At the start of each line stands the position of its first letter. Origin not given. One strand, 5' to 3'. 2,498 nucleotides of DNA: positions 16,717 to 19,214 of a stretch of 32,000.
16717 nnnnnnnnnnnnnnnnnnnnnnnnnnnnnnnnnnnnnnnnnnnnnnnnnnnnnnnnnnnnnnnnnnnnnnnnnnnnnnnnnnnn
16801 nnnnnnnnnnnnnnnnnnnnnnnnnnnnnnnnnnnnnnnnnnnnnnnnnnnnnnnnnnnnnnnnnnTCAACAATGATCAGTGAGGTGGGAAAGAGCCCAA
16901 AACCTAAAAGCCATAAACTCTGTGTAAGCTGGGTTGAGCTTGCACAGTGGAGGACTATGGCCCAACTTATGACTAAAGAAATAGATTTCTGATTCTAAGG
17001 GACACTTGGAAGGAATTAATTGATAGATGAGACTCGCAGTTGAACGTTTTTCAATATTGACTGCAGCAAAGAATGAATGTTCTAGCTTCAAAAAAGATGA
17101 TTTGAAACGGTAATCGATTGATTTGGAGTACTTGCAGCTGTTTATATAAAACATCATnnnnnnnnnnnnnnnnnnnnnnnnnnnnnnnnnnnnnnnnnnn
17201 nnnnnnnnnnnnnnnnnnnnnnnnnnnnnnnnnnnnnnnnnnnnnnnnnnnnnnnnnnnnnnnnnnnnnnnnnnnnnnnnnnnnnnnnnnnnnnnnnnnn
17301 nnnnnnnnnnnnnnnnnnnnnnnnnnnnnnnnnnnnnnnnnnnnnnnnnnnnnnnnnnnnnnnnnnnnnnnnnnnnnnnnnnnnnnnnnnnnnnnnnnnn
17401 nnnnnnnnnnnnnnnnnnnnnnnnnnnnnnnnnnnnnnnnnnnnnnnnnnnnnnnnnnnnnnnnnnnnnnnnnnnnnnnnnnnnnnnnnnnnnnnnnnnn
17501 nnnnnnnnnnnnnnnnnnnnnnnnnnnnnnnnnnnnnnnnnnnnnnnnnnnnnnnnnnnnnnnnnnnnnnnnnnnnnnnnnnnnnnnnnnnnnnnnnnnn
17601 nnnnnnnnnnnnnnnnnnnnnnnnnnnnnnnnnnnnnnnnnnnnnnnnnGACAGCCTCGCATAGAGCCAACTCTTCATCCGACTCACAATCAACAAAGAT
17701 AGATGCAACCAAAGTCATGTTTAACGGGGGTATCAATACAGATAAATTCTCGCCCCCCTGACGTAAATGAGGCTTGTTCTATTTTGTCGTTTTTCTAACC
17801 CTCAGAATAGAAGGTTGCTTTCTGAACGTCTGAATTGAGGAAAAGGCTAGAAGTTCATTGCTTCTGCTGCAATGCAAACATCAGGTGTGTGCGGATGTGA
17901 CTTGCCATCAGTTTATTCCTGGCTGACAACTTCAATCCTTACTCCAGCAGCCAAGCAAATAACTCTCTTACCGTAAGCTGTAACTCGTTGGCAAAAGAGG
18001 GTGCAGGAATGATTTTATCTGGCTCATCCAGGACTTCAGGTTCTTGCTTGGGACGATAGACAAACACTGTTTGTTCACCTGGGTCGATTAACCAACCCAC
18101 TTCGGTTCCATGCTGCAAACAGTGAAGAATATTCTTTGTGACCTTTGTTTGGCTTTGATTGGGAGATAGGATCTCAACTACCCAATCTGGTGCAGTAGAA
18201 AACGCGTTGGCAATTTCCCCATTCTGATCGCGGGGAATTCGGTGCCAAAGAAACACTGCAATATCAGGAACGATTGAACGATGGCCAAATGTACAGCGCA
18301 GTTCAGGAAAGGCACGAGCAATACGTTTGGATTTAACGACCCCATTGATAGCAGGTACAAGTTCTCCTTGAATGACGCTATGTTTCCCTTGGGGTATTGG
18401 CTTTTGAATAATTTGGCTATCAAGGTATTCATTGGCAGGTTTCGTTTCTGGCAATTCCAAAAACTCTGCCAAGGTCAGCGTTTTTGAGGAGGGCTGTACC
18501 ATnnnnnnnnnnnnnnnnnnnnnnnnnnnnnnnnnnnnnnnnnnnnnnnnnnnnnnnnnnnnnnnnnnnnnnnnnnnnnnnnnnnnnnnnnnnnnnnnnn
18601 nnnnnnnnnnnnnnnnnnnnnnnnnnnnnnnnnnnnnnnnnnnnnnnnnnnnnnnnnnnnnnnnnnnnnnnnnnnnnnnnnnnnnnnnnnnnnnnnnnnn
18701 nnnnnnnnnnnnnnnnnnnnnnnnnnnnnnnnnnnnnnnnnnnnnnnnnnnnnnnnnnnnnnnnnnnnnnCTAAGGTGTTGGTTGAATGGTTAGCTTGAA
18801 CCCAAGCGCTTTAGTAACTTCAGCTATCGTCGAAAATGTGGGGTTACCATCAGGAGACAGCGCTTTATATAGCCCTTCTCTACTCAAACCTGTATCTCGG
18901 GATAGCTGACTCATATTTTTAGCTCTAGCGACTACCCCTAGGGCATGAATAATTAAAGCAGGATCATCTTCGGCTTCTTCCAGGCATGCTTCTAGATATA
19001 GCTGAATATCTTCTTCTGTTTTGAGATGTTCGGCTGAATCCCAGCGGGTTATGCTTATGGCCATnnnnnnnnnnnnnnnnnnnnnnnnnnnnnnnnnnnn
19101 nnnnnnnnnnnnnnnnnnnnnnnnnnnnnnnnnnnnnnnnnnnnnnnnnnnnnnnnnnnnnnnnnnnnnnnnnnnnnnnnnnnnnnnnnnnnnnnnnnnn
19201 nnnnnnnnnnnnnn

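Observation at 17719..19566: Three copies of a modular, imperfectly palindromic junction element (attC-like family)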

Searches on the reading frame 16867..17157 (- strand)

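Call 9: search_protein_families(library=pfam, proteins=[window:16867-17157:-], max_evalue=0.01)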
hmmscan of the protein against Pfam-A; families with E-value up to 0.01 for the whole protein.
window:16867-17157:- (96 aa): 1 family
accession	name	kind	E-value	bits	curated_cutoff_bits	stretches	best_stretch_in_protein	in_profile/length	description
PF06967.16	Mo-nitro_C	-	1.9e-22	79.5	27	1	28-96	7-75/83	Mo-dependent nitrogenase C-terminus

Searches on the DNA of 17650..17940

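Call 41: search_with_rna_model(model_id=R2, source=window, start=17650, end=17940, filters=off, max_evalue=10, show_alignments=5)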
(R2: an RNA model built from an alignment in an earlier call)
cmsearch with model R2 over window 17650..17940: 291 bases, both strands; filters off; matches with E-value up to 10: 5.
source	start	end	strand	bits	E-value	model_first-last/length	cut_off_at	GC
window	17719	17782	-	2.7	1.6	1-88/88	no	0.44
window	17688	17795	+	2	2.6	1-88/88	no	0.39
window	17839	17867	-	1.4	3.9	1-88/88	no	0.45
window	17802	17825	+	0.9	5.3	1-88/88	no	0.38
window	17802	17825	-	0.7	5.9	1-88/88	no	0.38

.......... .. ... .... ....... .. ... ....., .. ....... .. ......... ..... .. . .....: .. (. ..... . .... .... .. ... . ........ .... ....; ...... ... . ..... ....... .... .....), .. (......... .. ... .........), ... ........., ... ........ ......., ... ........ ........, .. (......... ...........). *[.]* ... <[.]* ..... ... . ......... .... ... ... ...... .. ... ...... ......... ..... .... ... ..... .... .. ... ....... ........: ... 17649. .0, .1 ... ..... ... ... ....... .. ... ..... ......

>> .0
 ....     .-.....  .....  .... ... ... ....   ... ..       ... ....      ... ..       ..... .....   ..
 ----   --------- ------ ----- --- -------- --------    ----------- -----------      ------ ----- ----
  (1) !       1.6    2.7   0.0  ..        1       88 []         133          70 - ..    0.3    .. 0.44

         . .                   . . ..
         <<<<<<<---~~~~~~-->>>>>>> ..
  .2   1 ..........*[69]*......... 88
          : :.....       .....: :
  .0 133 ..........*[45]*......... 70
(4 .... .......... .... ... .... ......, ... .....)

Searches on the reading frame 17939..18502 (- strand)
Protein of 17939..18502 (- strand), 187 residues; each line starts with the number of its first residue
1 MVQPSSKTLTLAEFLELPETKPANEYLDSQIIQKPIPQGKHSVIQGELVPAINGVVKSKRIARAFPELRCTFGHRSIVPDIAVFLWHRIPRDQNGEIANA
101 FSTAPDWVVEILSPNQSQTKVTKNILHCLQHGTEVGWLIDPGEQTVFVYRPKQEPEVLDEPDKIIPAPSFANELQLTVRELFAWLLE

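Call 7: search_protein_families(library=pfam, proteins=[window:17939-18502:-], max_evalue=0.01)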
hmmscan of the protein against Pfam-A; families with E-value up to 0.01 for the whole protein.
window:17939-18502:- (187 aa): 1 family
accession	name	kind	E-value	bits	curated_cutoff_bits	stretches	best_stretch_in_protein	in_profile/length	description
PF05685.18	Uma2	-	1.3e-37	129.4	27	1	12-178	2-171/172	Putative restriction endonuclease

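Call 10: find_encoding_contigs(protein=window:17939-18502:-, flank=10000, max_places=10)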
Protein window:17939-18502:- (187 aa): 1 contig read that carries it; 1 place shown.
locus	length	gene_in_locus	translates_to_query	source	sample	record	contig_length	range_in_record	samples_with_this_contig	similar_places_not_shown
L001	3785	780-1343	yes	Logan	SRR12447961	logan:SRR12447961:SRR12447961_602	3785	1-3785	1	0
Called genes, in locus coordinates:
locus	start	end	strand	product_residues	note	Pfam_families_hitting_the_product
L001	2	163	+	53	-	?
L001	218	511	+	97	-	PF21716:dnstrm_HI1420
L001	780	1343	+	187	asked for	PF05685:Uma2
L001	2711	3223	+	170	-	-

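Call 46: search_protein_families(library=padloc, proteins=[window:17939-18502:-], max_evalue=0.001)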
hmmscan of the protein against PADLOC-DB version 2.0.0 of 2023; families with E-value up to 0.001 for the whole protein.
window:17939-18502:- (187 aa): 3 families
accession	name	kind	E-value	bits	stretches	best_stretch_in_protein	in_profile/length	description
PDLC04832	PDC-S03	-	1.5e-17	61.9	1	1-182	1-186/188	-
PDLC04833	PDC-S03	-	7e-13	46.5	1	1-182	16-203/207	-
PDLC04835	PDC-S03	-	3.5e-06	24.7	1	1-119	1-125/207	-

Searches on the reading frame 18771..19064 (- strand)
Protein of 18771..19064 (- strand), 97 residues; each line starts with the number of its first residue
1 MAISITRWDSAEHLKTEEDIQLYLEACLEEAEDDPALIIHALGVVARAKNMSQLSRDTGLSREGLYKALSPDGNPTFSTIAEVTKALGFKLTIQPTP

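Call 7: search_protein_families(library=pfam, proteins=[window:18771-19064:-], max_evalue=0.01)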
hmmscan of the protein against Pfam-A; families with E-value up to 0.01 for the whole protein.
window:18771-19064:- (97 aa): 2 families
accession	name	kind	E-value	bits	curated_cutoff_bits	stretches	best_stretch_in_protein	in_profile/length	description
PF21716.3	dnstrm_HI1420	-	5.9e-27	93.8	27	1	5-94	2-89/90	Probable addiction module antidote protein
PF01381.28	HTH_3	-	0.0082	16.6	23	0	48-92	7-53/55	Helix-turn-helix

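Call 11: find_encoding_contigs(protein=window:18771-19064:-, flank=10000, max_places=10)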
Protein window:18771-19064:- (97 aa): 1 contig read that carries it; 1 place shown.
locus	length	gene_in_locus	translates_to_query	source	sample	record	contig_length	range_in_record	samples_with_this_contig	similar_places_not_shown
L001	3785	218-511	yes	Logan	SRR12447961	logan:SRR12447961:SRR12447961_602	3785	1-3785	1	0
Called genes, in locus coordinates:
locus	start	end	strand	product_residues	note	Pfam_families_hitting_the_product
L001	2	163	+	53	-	?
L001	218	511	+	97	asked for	PF21716:dnstrm_HI1420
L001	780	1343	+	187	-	PF05685:Uma2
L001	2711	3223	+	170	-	-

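Call 46: search_protein_families(library=padloc, proteins=[window:18771-19064:-], max_evalue=0.001)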
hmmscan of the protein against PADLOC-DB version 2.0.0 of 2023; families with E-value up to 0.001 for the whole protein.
window:18771-19064:- (97 aa): 0 families
